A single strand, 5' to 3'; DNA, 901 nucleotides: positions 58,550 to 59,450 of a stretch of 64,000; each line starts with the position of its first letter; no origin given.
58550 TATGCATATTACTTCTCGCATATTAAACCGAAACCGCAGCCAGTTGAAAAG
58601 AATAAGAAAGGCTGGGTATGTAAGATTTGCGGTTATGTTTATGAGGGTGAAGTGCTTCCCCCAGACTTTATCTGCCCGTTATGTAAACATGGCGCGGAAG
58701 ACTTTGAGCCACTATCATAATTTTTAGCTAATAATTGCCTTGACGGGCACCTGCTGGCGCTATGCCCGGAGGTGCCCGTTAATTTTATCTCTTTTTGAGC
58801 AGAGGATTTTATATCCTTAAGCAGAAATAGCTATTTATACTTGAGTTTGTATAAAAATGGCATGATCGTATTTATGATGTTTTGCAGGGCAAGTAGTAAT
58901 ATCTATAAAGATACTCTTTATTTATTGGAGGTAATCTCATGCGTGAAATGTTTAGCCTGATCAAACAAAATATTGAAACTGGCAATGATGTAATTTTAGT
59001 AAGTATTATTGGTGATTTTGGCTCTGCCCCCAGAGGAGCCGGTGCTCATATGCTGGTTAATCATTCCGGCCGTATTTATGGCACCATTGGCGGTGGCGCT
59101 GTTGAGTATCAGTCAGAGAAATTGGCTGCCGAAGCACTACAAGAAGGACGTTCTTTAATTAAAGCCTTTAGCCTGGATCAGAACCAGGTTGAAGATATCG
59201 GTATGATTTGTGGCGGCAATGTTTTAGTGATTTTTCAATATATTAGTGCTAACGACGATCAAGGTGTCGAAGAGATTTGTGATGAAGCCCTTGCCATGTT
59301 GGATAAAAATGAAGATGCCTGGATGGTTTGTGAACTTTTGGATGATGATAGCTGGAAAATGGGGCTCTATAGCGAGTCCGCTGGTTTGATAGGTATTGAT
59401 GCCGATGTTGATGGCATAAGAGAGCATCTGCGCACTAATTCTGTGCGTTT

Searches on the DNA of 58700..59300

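Call 63: search_with_rna_model(model_id=R2, source=window, start=58700, end=59300, max_evalue=1, show_alignments=1)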
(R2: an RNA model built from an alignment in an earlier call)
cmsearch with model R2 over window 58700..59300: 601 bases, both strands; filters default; matches with E-value up to 1: 2.
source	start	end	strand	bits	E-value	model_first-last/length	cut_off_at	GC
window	58923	58990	+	22.4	5.3e-07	1-130/130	no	0.35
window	59007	59017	+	2.9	0.94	1-130/130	no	0.27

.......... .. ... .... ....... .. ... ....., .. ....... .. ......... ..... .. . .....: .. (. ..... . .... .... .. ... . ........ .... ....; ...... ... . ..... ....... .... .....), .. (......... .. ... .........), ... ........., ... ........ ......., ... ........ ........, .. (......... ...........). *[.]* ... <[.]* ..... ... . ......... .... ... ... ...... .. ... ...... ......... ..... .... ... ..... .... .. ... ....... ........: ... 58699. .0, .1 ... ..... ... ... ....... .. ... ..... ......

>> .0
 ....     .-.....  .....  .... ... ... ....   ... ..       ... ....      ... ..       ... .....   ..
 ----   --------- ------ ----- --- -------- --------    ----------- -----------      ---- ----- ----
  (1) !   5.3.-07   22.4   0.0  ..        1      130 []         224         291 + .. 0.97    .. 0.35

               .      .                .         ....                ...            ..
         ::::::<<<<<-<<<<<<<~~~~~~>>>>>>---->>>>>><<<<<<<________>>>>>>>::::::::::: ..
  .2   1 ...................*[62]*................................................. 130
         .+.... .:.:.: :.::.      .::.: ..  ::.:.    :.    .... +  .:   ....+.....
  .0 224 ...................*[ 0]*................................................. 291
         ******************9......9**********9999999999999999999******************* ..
